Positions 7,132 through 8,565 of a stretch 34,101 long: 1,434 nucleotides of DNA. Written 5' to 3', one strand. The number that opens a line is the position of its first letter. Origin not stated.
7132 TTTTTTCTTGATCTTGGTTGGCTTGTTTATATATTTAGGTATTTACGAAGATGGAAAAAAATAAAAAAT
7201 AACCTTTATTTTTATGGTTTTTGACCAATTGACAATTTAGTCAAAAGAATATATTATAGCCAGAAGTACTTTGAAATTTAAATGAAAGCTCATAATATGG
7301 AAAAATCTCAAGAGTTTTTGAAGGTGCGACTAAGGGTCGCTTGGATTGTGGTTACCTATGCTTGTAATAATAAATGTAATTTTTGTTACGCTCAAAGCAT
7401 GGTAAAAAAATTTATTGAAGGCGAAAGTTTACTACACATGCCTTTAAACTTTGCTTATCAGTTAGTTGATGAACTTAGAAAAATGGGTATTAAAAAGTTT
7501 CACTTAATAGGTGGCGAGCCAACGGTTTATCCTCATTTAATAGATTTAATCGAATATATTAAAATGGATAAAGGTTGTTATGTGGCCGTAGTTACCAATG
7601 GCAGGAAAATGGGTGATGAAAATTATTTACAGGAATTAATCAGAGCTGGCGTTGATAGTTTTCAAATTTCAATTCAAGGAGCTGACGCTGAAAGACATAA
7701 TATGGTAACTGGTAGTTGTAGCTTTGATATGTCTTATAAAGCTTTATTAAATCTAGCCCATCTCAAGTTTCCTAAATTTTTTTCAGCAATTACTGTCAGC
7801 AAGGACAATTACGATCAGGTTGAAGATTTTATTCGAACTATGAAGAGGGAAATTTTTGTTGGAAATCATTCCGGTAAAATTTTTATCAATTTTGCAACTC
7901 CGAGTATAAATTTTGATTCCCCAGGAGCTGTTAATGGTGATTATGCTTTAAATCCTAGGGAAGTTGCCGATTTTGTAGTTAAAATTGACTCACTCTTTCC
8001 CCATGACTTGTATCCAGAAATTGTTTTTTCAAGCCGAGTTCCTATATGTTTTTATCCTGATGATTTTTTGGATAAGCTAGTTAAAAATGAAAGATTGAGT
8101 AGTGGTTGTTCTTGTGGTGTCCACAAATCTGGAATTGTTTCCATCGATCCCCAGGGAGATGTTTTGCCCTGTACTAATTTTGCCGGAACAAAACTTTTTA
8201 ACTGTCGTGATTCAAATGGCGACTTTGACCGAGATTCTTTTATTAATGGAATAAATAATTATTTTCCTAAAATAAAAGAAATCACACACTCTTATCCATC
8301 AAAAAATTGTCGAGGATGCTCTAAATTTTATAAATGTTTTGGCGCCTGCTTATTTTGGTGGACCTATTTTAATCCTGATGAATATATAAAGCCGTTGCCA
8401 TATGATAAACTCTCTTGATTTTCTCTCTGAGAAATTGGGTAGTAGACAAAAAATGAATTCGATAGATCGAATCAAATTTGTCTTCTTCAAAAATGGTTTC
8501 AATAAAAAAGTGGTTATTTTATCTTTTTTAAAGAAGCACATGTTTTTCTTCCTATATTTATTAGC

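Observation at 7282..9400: Radical SAM/SPASM maturase followed by two uncalled, paralogous Cys-containing small ORFs: candidate new RiPP-type locus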

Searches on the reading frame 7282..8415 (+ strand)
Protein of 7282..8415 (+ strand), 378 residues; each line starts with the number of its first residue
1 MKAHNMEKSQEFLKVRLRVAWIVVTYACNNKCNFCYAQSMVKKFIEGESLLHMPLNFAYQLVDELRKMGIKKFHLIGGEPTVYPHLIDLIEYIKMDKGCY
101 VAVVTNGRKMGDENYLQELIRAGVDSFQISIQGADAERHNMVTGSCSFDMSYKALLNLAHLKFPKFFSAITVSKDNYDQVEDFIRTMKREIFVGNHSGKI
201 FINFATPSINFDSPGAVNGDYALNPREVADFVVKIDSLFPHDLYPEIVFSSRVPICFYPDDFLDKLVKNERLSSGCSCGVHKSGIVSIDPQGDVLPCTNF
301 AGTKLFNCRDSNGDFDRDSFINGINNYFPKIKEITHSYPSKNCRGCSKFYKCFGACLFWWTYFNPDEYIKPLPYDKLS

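Call 4: search_protein_families(library=ncbifam, proteins=[window:7282-8415:+], max_evalue=0.1)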
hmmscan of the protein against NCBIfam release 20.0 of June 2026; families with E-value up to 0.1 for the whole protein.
window:7282-8415:+ (378 aa): 71 families (the best 25 are shown)
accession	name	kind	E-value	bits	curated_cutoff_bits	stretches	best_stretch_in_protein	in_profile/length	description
TIGR03962.1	mycofact_rSAM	equivalog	1.7e-25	89.9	265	2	13-187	8-173/339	mycofactocin radical SAM maturase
TIGR02666.1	moaA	equivalog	1.4e-20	73.5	284.05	1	22-189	14-182/336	GTP 3',8-cyclase MoaA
TIGR04317.1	W_rSAM_matur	equivalog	1.2e-19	70.7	380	1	18-188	4-172/349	tungsten cofactor oxidoreductase radical SAM maturase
NF050035.1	rSAM_WgK_link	exception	4.5e-18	65.4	650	1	22-189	13-170/367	radical SAM/SPASM peptide maturase WgkB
TIGR02109.1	PQQ_syn_pqqE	equivalog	5.6e-18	65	381.35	1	23-185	12-167/358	pyrroloquinoline quinone biosynthesis protein PqqE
NF045574.1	sacti_mat_StsB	exception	1.7e-17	63.5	625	1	10-187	88-256/466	StsB family radical SAM/SPASM domain sactipeptide maturase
TIGR04545.1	rSAM_ahbD_hemeb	equivalog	5.5e-17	62.2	500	1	19-201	2-173/339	heme b synthase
TIGR02668.1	moaA_archaeal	equivalog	6.7e-17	61.4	325.25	1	22-187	14-173/303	GTP 3',8-cyclase MoaA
NF001199.0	PRK00164.2-1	equivalog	4.9e-16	58.7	231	1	22-162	16-149/308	GTP 3',8-cyclase MoaA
NF045646.2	rSAM_Se_TrsS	equivalog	1.1e-15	57.1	490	1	21-186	89-250/441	radical SAM (seleno)protein TrsS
TIGR04055.1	rSAM_NirJ2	equivalog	1.4e-15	57.7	500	1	24-184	6-158/326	putative heme d1 biosynthesis radical SAM protein NirJ2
TIGR04054.1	rSAM_NirJ1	equivalog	1.7e-15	56.5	650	1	19-190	38-200/387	putative heme d1 biosynthesis radical SAM protein NirJ1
TIGR04051.1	rSAM_NirJ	equivalog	2.2e-15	56.5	515.45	1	24-189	8-165/354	heme d1 biosynthesis radical SAM protein NirJ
TIGR04251.1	SCM_rSAM_ScmF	equivalog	5.2e-15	55.7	400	1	18-357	4-322/353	SynChlorMet cassette radical SAM/SPASM protein ScmF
NF038283.1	viperin_w_prok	equivalog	5.6e-15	55.2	180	1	24-141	8-124/281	viperin family antiviral radical SAM protein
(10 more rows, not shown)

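Call 5: search_protein_families(library=pfam, proteins=[window:7282-8415:+], max_evalue=0.1)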
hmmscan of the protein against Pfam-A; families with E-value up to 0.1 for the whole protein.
window:7282-8415:+ (378 aa): 3 families
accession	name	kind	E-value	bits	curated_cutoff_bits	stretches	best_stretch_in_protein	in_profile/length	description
PF04055.27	Radical_SAM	-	1.4e-26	94.1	29.5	1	22-185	1-164/166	Radical SAM superfamily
PF13353.11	Fer4_12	-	6.9e-06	26.8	22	1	25-113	12-97/137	4Fe-4S single cluster domain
PF19238.5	Radical_SAM_2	-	0.048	13.8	26.7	0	18-43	12-37/151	Radical SAM-like domain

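Call 9: find_homologous_proteins(query=window:7282-8415:+, max_evalue=0.00001)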
Query window:7282-8415:+ (378 aa): 10 proteins with E <= 0.00001 among 1705 candidates.
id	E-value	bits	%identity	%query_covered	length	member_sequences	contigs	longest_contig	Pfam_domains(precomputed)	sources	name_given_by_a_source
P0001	2.7e-257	871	99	99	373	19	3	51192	PF04055.28,PF13353.12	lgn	-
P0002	6.2e-206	702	79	97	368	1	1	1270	PF04055.28,PF13353.12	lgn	-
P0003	1.7e-185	635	71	97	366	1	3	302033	PF04055.28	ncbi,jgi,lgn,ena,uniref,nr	ncbi:hypothetical protein CVU82_00840 [Candidatus Falkowbacteria bacterium HGW-Falkowbacteria-1]|uni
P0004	8.8e-148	510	57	94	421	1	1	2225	PF04055.28,PF13353.12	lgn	-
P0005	9.6e-15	72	22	89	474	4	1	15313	PF13186.12,PF04055.28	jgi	-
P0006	2.2e-10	58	26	87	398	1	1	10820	PF13186.12,PF04055.28,PF13353.12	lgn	-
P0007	3.1e-10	58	29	48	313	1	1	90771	PF04055.28,PF13353.12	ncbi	-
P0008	1.6e-7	49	27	49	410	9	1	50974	PF13186.12,PF04055.28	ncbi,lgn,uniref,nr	ncbi:radical SAM/SPASM domain-containing protein [Propionispora vibrioides]|uniref:Radical SAM addit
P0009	3.4e-7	48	27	47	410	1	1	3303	PF13186.12,PF04055.28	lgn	-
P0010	7.3e-7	47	23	89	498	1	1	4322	PF13186.12,PF04055.28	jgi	jgi:radical SAM protein with 4Fe4S-binding SPASM domain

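Call 10: find_related_loci(query=window:7282-8415:+, collection=genome_contigs, flank=6000)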
Query window:7282-8415:+ (378 aa) in genome_contigs; peptide patterns used: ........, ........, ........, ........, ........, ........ (x = any residue, [..] = any of these).
81 stretches matched a pattern; 1 encode a relative of the query (tblastn E <= 1e-3); 1 distinct loci.
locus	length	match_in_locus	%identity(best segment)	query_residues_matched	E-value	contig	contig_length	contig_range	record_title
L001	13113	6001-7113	70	1-371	0e+0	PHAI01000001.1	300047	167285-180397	MAG: Candidatus Falkowbacteria bacterium HGW-Falkowbacteria-1 08E140C01_scaffold_53, whole genome shotgun sequence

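Call 12: find_encoding_contigs(protein=P0004, flank=6000)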
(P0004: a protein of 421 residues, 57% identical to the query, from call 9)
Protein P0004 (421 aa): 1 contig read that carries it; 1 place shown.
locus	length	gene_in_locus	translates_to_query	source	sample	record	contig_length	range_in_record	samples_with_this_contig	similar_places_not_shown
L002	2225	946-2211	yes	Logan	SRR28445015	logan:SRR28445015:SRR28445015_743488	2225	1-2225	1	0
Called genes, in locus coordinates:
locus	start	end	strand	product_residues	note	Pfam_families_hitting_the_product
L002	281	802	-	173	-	PF00012:HSP70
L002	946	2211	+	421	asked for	PF13353:Fer4_12 (weak), PF04055:Radical_SAM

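Call 13: find_encoding_contigs(protein=P0002, flank=6000)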
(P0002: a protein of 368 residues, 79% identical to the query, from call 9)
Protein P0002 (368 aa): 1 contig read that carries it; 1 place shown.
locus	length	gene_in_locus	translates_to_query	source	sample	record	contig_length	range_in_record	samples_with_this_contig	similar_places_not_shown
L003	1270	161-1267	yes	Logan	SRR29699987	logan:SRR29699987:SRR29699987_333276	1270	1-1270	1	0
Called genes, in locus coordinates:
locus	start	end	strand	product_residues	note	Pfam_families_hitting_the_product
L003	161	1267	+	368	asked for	PF13353:Fer4_12 (weak), PF04055:Radical_SAM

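Call 14: find_encoding_contigs(protein=P0001, flank=6000)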
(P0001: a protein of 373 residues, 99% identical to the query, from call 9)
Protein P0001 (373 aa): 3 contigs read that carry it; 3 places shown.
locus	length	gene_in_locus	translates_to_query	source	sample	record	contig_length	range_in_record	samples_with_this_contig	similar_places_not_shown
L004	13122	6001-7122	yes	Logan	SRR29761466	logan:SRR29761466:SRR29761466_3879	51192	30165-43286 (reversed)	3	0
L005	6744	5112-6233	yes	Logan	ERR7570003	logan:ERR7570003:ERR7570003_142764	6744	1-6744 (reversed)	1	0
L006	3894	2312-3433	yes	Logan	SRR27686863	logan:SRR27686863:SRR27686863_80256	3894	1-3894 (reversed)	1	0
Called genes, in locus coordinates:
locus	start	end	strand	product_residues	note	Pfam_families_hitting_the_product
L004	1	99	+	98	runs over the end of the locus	-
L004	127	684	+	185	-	-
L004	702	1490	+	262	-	PF18165:pP_pnuc_1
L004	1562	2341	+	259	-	PF12686:DUF3800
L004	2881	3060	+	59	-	-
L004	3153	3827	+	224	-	-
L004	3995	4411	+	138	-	-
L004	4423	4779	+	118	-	-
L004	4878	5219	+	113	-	PF00719:Pyrophosphatase (weak)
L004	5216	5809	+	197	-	PF01928:CYTH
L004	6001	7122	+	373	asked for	PF13353:Fer4_12 (weak), PF04055:Radical_SAM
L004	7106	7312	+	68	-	-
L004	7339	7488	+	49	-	-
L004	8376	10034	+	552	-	-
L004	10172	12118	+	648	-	PF00270:DEAD, PF04851:ResIII, PF00271:Helicase_C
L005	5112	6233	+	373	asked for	PF13353:Fer4_12 (weak), PF04055:Radical_SAM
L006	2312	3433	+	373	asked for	PF13353:Fer4_12 (weak), PF04055:Radical_SAM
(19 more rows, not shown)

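Call 19: find_related_loci(query=A2, collection=metagenome_contigs, flank=5000)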
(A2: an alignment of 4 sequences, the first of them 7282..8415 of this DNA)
Query A2 (378 aa) in metagenome_contigs; peptide patterns used: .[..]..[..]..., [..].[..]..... (x = any residue, [..] = any of these).
62 stretches matched a pattern; 3 encode a relative of the query (tblastn E <= 1e-3); 3 distinct loci.
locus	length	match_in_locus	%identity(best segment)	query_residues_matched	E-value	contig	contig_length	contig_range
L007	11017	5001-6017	26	16-372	2e-32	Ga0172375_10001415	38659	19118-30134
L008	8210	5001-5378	26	8-144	1e-8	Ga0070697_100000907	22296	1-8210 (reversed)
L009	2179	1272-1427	33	20-77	4e-6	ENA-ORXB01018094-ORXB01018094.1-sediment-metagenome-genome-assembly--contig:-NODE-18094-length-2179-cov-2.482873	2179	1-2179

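Call 27: search_solved_structures(query=A2, max_evalue=0.001, show_alignments=2)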
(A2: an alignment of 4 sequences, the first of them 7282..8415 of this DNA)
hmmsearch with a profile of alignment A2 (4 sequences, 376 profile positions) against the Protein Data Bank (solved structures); distinct sequences matched with E-value up to 0.001: 14.
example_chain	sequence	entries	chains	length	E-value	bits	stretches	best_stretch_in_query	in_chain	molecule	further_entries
7tol_A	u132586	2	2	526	1.3e-09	40.6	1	19-302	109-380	glycerol dibiphytanyl glycerol tetraether - macrocyclic archaeol synthase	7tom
6efn_A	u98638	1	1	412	2.4e-09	39.8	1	22-187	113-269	Sporulation killing factor maturation protein SkfB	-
6c8v_A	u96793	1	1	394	1.7e-07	33.6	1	60-147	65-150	Coenzyme PQQ synthesis protein E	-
5wgg_A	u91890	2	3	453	1.9e-07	33.5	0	18-187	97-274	Radical SAM domain protein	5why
9dfn_A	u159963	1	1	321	2.2e-06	30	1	24-116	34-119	Radical SAM core domain-containing protein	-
9dfu_A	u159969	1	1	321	3e-06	29.5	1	24-116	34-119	Radical SAM core domain-containing protein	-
2fb2_A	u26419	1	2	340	5.6e-05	25.4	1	11-143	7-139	Molybdenum cofactor biosynthesis protein A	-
1tv7_A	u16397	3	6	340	5.8e-05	25.3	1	12-143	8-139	Molybdenum cofactor biosynthesis protein A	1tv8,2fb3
7vob_C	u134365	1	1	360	7.2e-05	25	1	34-161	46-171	Cytosylglucuronate decarboxylase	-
7voc_C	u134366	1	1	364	7.4e-05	25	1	34-161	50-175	Cytosylglucuronate decarboxylase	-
6b4c_A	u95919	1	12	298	7.6e-05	24.9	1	27-118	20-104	Viperin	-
7n7i_A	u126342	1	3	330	7.9e-05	24.9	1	26-118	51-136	Viperin-like enzyme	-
9dgw_A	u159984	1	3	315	8.1e-05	24.8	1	27-118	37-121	Radical SAM core domain-containing protein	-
9dfw_A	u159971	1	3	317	8.3e-05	24.8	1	27-118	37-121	Radical SAM core domain-containing protein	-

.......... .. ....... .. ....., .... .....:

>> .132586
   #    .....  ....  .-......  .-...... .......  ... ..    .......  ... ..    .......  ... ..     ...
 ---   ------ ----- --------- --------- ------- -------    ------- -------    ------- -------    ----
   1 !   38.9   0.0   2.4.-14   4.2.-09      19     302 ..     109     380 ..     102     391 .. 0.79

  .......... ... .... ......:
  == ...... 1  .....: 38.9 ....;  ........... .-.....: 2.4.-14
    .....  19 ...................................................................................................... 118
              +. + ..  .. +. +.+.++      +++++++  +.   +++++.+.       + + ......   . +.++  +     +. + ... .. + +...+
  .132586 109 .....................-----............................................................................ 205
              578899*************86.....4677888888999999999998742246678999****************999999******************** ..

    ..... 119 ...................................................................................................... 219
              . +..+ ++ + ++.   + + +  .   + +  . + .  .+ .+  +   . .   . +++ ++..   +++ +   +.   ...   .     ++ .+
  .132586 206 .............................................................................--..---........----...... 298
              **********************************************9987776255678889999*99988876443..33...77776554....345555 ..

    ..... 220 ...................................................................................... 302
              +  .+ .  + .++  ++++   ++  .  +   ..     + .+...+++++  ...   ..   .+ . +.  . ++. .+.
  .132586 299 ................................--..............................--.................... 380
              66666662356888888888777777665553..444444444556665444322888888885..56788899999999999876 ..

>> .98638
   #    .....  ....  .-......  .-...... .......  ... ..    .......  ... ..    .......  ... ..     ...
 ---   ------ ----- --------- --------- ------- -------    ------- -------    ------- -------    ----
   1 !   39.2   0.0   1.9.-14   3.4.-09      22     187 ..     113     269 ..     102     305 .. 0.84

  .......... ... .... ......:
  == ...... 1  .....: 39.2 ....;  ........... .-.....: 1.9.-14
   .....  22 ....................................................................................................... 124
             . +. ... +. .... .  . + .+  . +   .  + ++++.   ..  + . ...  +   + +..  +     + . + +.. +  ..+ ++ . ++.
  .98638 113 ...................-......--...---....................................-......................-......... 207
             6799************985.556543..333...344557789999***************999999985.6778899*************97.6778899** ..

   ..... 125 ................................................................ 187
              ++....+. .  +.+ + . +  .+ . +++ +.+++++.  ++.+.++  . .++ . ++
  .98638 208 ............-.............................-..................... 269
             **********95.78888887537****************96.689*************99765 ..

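Call 34: find_encoding_contigs(protein=P0006, flank=4000, max_places=2)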
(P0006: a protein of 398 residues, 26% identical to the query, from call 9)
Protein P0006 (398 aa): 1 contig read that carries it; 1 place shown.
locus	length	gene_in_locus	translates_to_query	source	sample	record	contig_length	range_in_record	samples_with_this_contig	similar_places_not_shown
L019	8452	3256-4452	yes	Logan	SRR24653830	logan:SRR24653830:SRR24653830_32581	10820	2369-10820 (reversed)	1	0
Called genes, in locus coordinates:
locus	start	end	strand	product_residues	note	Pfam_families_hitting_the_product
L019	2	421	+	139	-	?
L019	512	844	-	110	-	PF12844:HTH_19 (weak), PF13560:HTH_31 (faint), PF01381:HTH_3 (weak)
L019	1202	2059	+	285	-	PF04055:Radical_SAM (weak)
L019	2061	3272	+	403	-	PF04055:Radical_SAM (weak), PF13353:Fer4_12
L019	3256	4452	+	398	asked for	PF04055:Radical_SAM, PF13353:Fer4_12 (weak), PF13186:SPASM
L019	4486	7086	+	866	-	-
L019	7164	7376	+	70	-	PF12668:DUF3791 (weak)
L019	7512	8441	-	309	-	PF09924:LPG_synthase_C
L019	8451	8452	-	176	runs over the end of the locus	-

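Call 35: find_encoding_contigs(protein=P0005, flank=4000, max_places=2)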
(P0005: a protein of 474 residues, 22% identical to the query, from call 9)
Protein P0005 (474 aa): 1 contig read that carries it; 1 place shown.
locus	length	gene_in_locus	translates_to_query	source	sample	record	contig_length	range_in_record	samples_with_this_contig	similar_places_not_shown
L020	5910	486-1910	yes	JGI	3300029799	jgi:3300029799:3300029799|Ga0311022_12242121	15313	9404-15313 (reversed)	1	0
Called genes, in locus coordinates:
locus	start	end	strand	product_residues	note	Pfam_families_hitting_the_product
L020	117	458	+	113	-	-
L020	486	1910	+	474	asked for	PF04055:Radical_SAM, PF13186:SPASM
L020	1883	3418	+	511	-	PF00069:Pkinase, PF07714:PK_Tyr_Ser-Thr, PF01163:RIO1 (weak), PF03109:ABC1 (weak)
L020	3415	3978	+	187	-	PF13302:Acetyltransf_3, PF00583:Acetyltransf_1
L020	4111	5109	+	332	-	PF00044:Gp_dh_N, PF02800:Gp_dh_C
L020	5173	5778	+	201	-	PF13489:Methyltransf_23, PF01209:Ubie_methyltran, PF05175:MTS, PF05401:NodS (weak), PF13847:Methyltransf_31, PF08241:Methyltransf_11, PF08242:Methyltransf_12, PF13649:Methyltransf_25, +2 more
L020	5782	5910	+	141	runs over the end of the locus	-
